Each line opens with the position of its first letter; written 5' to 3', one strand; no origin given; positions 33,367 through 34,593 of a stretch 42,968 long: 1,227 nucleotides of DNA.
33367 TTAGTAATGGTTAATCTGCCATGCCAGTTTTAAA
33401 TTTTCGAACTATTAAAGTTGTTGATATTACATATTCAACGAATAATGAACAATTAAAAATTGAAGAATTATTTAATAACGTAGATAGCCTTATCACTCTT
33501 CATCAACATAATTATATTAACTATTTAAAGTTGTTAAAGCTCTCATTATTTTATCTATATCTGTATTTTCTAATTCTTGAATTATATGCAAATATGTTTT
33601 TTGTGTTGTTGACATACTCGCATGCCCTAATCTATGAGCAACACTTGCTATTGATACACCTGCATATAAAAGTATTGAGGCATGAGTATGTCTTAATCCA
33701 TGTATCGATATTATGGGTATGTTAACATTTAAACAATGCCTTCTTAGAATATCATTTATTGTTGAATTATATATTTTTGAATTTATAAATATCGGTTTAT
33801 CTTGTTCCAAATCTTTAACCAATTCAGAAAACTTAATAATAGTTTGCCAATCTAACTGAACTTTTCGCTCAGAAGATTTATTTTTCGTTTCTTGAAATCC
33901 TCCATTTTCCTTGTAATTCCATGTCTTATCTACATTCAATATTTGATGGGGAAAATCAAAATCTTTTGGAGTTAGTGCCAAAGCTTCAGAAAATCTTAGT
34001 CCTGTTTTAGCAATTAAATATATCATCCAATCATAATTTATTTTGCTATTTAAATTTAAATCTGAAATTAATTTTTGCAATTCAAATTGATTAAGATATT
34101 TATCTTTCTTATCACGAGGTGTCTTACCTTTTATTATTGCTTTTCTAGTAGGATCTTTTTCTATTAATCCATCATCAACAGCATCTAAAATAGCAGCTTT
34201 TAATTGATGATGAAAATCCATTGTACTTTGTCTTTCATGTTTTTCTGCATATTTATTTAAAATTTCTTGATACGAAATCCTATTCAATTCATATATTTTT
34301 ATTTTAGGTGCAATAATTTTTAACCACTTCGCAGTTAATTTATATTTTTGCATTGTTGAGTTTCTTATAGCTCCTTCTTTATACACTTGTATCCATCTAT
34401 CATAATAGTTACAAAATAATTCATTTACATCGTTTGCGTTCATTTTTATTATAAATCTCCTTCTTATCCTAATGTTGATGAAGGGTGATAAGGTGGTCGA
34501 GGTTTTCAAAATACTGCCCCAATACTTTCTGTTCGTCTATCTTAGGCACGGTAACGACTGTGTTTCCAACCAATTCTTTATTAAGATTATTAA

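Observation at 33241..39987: Type I R-M locus with recombinase and spare TRD cassettes arranged mostly in direct, not inverted, orientation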

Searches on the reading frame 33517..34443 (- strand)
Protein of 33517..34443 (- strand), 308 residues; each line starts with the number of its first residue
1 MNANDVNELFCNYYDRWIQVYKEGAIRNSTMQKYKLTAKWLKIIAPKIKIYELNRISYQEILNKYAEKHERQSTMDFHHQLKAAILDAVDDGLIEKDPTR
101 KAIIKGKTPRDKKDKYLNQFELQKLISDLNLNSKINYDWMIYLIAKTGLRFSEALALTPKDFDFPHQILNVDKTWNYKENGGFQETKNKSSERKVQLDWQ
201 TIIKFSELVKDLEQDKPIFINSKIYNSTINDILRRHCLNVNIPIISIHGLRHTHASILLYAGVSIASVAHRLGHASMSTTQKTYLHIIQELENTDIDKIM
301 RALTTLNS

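Call 7: search_protein_families(library=pfam, proteins=[window:33517-34443:-], max_evalue=0.01)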
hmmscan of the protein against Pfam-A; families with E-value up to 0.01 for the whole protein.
window:33517-34443:- (308 aa): 2 families
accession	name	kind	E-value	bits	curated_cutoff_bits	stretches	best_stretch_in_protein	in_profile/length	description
PF00589.27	Phage_integrase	-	1e-22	81.2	27.1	1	116-287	2-168/172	Phage integrase family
PF13102.12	Phage_int_SAM_5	-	0.00061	20.6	22.3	1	10-100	2-94/98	Phage integrase SAM-like domain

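Call 9: find_encoding_contigs(protein=window:33520-34443:-, flank=10000, max_places=10)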
Protein window:33520-34443:- (308 aa): 3 contigs read that carry it; 3 places shown.
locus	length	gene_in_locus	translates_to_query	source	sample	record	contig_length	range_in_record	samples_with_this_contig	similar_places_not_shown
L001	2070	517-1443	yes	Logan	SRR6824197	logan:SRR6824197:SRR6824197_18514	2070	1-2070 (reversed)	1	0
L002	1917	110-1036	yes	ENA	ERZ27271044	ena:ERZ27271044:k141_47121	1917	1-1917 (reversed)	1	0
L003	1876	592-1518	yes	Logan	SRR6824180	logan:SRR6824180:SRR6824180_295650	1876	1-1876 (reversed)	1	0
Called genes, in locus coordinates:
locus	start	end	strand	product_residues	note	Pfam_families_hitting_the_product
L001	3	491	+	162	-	?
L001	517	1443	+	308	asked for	PF00589:Phage_integrase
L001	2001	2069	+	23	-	?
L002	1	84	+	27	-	?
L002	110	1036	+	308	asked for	PF00589:Phage_integrase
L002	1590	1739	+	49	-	-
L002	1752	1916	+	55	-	?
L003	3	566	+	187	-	?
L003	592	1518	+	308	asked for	PF00589:Phage_integrase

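Call 14: find_homologous_proteins(query=window:33520-34443:-, max_evalue=1e-20)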
Query window:33520-34443:- (308 aa): 8000 proteins with E <= 1e-20 among 8000 candidates; the best 120 are listed.
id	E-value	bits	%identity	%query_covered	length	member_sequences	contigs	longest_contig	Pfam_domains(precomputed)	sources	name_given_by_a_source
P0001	2.9e-202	688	100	100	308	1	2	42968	PF00589.28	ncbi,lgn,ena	-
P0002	3.6e-199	678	99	100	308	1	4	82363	PF00589.28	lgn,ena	-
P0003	4.6e-199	678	98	100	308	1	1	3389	PF00589.28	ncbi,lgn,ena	-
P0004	1.2e-198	676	98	100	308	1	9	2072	PF00589.28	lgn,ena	-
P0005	1.3e-198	676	98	100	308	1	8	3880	PF00589.28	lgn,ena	-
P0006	1.4e-198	676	98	100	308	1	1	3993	PF00589.28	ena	-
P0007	2.7e-198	675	98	100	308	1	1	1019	PF00589.28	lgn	-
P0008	3.2e-198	675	98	100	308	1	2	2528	PF00589.28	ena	-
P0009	5.4e-198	674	98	100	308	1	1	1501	PF00589.28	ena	-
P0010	5.8e-198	674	98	100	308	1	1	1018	PF00589.28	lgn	-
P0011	6.2e-198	674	97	100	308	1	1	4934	PF00589.28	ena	-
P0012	1.0e-197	673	98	100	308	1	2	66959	PF00589.28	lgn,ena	-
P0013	1.0e-197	673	97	100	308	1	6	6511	PF00589.28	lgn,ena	-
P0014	1.0e-197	673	97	100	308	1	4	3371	PF00589.28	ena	-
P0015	1.1e-197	673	98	100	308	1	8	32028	PF00589.28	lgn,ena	-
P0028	2.0e-196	669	97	100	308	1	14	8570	PF00589.28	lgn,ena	-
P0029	2.0e-196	669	97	100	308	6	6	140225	PF00589.28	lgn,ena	-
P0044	8.8e-175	598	84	100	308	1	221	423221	PF00589.28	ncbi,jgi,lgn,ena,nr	ncbi:MAG: site-specific integrase [Clostridia bacterium]|nr:site-specific integrase [Clostridia bact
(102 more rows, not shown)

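Call 15: find_encoding_contigs(protein=P0002, flank=10000, max_places=10)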
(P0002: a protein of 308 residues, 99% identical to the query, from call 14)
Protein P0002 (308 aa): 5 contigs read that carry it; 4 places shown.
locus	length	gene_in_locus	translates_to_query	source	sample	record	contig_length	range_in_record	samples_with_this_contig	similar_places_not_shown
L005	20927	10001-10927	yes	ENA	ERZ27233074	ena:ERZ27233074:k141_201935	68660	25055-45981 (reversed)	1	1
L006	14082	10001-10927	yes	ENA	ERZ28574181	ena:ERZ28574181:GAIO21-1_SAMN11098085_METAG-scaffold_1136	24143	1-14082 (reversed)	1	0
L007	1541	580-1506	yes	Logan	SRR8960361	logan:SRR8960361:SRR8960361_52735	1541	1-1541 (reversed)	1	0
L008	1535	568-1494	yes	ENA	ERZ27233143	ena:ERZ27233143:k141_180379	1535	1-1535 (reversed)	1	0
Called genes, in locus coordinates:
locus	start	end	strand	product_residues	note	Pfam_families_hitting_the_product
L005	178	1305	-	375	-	PF14657:Arm-DNA-bind_4 (weak), PF00589:Phage_integrase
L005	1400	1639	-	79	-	-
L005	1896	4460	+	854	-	PF12161:HsdM_N, PF02384:N6_Mtase, PF07669:Eco57I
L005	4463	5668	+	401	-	PF01420:Methylase_S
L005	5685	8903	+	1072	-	PF04313:HSDR_N, PF00270:DEAD (faint), PF04851:ResIII, PF18766:SWI2_SNF2, PF22679:T1R_D3-like, PF12008:EcoR124_C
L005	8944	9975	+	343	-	PF01420:Methylase_S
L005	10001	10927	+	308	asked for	PF00589:Phage_integrase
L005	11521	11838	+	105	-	-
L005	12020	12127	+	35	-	-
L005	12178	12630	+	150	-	-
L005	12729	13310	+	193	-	-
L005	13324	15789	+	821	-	PF08341:TED (weak), PF13620:CarboxypepD_reg (faint), PF17210:SdrD_B (faint), PF17802:SpaA, PF11974:bMG3 (faint), PF17802:SpaA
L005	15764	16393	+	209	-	PF04203:Sortase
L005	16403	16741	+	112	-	PF13730:HTH_36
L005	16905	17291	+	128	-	PF00436:SSB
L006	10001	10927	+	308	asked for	PF00589:Phage_integrase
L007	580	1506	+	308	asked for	PF00589:Phage_integrase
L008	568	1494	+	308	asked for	PF00589:Phage_integrase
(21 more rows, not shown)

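Call 16: find_encoding_contigs(protein=P0029, flank=10000, max_places=10)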
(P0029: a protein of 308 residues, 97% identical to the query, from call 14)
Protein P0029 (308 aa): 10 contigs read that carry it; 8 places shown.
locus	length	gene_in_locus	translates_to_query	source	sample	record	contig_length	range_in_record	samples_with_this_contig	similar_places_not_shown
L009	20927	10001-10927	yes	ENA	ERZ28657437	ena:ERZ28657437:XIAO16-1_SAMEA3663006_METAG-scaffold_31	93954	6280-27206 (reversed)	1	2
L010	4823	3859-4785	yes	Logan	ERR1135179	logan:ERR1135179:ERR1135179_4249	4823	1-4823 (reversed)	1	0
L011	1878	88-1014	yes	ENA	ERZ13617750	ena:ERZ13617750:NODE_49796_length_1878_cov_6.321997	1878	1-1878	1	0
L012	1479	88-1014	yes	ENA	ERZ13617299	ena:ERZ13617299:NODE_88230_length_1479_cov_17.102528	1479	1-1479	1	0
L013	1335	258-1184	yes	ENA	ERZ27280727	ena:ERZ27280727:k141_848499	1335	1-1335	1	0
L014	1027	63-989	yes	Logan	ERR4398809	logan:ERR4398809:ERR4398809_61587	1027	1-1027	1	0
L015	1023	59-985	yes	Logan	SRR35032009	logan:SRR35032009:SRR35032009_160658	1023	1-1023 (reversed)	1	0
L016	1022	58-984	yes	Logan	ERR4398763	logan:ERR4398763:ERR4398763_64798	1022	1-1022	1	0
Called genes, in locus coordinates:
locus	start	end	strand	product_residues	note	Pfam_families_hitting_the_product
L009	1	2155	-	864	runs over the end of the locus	PF02739:5_3_exonuc_N, PF01367:5_3_exonuc, PF22619:DNA_polI_exo1, PF00476:DNA_pol_A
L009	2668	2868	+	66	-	-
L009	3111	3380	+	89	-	-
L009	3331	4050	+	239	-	PF14386:DUF4417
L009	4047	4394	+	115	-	-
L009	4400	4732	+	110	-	-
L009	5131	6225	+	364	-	PF01420:Methylase_S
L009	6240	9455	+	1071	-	PF04313:HSDR_N, PF00270:DEAD (weak), PF04851:ResIII, PF18766:SWI2_SNF2, PF22679:T1R_D3-like, PF12008:EcoR124_C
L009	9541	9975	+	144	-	PF01420:Methylase_S (weak)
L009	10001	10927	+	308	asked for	PF00589:Phage_integrase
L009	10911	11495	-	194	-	PF01420:Methylase_S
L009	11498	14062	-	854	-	PF12161:HsdM_N, PF02384:N6_Mtase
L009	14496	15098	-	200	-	PF06161:DUF975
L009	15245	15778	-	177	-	PF10502:Peptidase_S26 (weak)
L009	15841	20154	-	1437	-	PF14480:DNA_pol3_a_NI, PF01336:tRNA_anti-codon (faint), PF02811:PHP, PF00929:RNase_T, PF07733:DNA_pol3_alpha, PF17657:DNA_pol3_finger, PF14579:HHH_6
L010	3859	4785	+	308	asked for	PF00589:Phage_integrase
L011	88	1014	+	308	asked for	PF00589:Phage_integrase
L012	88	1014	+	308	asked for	PF00589:Phage_integrase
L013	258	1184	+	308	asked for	PF00589:Phage_integrase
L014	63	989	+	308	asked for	PF00589:Phage_integrase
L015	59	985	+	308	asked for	PF00589:Phage_integrase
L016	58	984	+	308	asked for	PF00589:Phage_integrase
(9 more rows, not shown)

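Call 17: find_encoding_contigs(protein=P0012, flank=10000, max_places=10)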
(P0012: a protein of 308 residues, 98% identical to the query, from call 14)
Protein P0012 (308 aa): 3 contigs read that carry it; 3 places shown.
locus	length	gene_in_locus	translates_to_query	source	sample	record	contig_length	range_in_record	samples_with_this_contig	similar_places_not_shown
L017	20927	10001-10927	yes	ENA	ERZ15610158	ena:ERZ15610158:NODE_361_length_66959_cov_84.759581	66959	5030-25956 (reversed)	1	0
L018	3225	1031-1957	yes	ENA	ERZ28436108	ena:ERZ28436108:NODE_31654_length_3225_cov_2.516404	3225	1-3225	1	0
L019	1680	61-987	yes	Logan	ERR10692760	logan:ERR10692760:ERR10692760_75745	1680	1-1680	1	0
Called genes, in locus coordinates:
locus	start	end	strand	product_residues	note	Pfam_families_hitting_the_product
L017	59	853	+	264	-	-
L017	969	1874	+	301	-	PF18899:DUF5655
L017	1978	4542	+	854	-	PF12161:HsdM_N, PF02384:N6_Mtase, PF07669:Eco57I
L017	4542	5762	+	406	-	PF01420:Methylase_S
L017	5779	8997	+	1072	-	PF04313:HSDR_N, PF00270:DEAD (faint), PF04851:ResIII, PF18766:SWI2_SNF2, PF22679:T1R_D3-like, PF12008:EcoR124_C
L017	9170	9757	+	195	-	PF01420:Methylase_S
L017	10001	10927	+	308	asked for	PF00589:Phage_integrase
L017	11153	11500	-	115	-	-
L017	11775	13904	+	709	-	PF01751:Toprim, PF01131:Topoisom_bac, PF13342:Toprim_Crpt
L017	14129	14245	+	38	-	-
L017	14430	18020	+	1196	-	PF18470:Cas9_a (weak), PF13395:HNH_4, PF18541:RuvC_III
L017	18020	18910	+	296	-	PF01867:Cas_Cas1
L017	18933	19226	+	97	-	PF09827:CRISPR_Cas2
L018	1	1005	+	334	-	?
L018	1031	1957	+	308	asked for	PF00589:Phage_integrase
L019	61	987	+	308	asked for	PF00589:Phage_integrase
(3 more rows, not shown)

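Call 21: find_related_loci(query=A1, collection=genome_contigs, flank=10000)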
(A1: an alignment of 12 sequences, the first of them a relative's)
Query A1 (308 aa) in genome_contigs; peptide patterns used: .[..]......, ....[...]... (x = any residue, [..] = any of these).
109 stretches matched a pattern; 10 encode a relative of the query (tblastn E <= 1e-3); 10 distinct loci.
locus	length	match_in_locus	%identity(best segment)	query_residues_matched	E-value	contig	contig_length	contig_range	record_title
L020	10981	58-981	85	1-308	0e+0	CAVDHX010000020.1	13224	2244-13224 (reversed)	Sphaerochaetaceae bacterium isolate SRR8978504_cleanbin_000001 genome assembly, contig: Spades_SRR8978504_contig_178, wh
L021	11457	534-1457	84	1-308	0e+0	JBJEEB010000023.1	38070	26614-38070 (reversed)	MAG: Bacilli bacterium isolate LOHA07_bin.021 NODE_232_length_38070_cov_12.556070, whole genome shotgun sequence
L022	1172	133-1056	84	1-308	0e+0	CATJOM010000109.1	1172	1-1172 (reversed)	MAG: uncultured Candidatus Melainabacteria bacterium isolate iMGMC-526_1678881716 genome assembly, contig: MegahitA5_101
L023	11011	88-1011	85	1-308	0e+0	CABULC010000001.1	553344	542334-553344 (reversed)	MAG TPA_asm: uncultured Clostridium sp. isolate MGYG-HGUT-04102 genome assembly, contig: GUT_GENOME256424_1, whole genom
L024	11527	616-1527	85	5-308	0e+0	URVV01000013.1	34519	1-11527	uncultured Tenericutes bacterium isolate UMGS1402 genome assembly, contig: NODE_24_length_34519_cov_3.524576, whole geno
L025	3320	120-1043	82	1-308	0e+0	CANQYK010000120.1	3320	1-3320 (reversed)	MAG: uncultured Bacilli bacterium isolate Lapin-015__bin28 genome assembly, contig: Lapin-015__NODE_34137_length_3320_co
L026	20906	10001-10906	85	7-308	9e-179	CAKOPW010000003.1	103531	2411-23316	MAG: uncultured Bacilli bacterium isolate REFINED_METABAT215_TOP10_CONTIGS_1500_ASSEMBLY_K77_MERGED__Hadza_MoBio_hadza-A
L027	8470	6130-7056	82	1-308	1e-168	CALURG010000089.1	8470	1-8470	MAG: Candidatus Gastranaerophilales bacterium isolate E04__bin228 genome assembly, contig: E04__k127_5558865, whole geno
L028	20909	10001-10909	69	7-307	4e-148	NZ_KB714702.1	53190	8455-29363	Ligilactobacillus pobuzihii E100301 = KCTC 13174 strain E100301 NODE_9, whole genome shotgun sequence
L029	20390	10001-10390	66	2-131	3e-54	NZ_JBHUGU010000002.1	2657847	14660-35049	Ligilactobacillus acidipiscis strain PCU 207 contig_2, whole genome shotgun sequence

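Call 27: find_encoding_contigs(protein=P0044, flank=10000, max_places=10)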
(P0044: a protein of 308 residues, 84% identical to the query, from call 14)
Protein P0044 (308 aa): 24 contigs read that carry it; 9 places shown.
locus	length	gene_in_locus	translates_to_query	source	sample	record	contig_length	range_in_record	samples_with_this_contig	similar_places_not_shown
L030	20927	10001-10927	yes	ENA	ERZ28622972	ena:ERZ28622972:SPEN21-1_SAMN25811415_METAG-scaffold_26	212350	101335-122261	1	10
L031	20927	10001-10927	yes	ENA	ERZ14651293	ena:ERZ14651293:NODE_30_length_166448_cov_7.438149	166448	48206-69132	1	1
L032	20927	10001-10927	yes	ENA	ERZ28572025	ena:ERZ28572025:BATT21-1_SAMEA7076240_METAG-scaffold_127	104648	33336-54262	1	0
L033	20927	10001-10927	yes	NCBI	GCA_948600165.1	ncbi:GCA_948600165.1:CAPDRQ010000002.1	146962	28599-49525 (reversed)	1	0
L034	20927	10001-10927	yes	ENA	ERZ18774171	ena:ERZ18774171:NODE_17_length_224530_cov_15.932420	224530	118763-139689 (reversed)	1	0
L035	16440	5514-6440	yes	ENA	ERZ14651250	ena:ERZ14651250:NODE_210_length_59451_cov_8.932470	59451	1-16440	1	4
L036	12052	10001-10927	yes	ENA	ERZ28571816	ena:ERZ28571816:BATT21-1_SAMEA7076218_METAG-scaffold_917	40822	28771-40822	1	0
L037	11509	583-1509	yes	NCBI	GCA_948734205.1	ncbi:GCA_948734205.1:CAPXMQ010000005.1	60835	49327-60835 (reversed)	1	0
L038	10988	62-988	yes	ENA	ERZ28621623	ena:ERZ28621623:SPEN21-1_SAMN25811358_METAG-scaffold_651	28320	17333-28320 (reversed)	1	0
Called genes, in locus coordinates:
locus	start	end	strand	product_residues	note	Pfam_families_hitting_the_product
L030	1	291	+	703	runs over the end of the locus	PF02534:T4SS-DNA_transf, PF10412:TrwB_AAD_bind, PF12696:TraG-D_C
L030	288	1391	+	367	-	PF04434:SWIM (weak)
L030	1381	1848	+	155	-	-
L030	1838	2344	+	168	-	-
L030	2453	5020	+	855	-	PF12161:HsdM_N, PF02384:N6_Mtase, PF07669:Eco57I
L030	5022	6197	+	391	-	PF01420:Methylase_S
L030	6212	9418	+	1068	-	PF04313:HSDR_N, PF00270:DEAD (weak), PF04851:ResIII, PF18766:SWI2_SNF2, PF22679:T1R_D3-like, PF12008:EcoR124_C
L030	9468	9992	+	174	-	PF01420:Methylase_S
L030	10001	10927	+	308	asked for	PF00589:Phage_integrase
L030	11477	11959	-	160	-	PF15731:MqsA_antitoxin (faint), PF01381:HTH_3, PF13560:HTH_31, PF01381:HTH_3, PF12844:HTH_19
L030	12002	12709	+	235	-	-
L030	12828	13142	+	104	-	-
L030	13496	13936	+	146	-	-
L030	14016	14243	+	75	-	-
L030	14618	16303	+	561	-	PF00239:Resolvase, PF07508:Recombinase, PF13408:Zn_ribbon_recom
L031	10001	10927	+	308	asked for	PF00589:Phage_integrase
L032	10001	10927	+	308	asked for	PF00589:Phage_integrase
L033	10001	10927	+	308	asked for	PF00589:Phage_integrase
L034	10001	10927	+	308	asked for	PF00589:Phage_integrase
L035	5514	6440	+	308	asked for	PF00589:Phage_integrase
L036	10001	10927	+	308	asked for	PF00589:Phage_integrase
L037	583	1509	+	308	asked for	PF00589:Phage_integrase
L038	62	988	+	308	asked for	PF00589:Phage_integrase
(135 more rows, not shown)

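Call 28: find_encoding_contigs(protein=P0015, flank=10000, max_places=10)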
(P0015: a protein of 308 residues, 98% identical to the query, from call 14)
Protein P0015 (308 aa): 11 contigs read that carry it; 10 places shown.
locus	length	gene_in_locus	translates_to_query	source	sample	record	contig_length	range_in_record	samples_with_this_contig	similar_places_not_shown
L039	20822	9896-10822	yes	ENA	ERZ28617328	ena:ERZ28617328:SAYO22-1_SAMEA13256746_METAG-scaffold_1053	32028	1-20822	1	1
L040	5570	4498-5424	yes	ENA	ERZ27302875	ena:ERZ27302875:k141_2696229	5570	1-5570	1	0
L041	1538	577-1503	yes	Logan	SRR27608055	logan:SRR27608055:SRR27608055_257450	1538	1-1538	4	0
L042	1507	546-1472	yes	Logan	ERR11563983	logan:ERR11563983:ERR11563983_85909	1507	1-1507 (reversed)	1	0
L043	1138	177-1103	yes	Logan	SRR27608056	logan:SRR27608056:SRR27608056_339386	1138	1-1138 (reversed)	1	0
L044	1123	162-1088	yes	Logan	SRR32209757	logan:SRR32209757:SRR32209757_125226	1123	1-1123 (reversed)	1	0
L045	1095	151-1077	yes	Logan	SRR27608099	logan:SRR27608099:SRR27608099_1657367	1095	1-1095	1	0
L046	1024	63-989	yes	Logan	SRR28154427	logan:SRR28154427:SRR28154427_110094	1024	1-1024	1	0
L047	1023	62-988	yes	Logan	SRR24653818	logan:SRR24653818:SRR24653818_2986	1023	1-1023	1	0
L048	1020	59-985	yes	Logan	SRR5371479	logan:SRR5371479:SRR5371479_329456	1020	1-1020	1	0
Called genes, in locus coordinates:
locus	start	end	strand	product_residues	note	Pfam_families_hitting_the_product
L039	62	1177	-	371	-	PF00589:Phage_integrase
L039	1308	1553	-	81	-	-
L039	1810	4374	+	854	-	PF12161:HsdM_N, PF02384:N6_Mtase, PF07669:Eco57I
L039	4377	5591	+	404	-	PF01420:Methylase_S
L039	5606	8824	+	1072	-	PF04313:HSDR_N, PF00270:DEAD (faint), PF04851:ResIII, PF18766:SWI2_SNF2, PF22679:T1R_D3-like, PF12008:EcoR124_C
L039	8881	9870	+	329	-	PF01420:Methylase_S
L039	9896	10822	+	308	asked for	PF00589:Phage_integrase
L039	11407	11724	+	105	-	-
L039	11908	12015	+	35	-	-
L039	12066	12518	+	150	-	-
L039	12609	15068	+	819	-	PF08341:TED (weak), PF13620:CarboxypepD_reg (faint), PF17210:SdrD_B (faint), PF17802:SpaA, PF11974:bMG3 (faint), PF17802:SpaA, PF23193:NOMO_3rd (faint), PF17802:SpaA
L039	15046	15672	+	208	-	PF04203:Sortase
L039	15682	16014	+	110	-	PF13730:HTH_36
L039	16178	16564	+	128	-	PF00436:SSB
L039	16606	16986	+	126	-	PF12957:DUF3846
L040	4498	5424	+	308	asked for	PF00589:Phage_integrase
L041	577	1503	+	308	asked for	PF00589:Phage_integrase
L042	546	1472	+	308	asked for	PF00589:Phage_integrase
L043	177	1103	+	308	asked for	PF00589:Phage_integrase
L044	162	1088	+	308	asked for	PF00589:Phage_integrase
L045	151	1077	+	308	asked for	PF00589:Phage_integrase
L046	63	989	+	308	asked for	PF00589:Phage_integrase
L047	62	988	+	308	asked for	PF00589:Phage_integrase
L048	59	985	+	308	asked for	PF00589:Phage_integrase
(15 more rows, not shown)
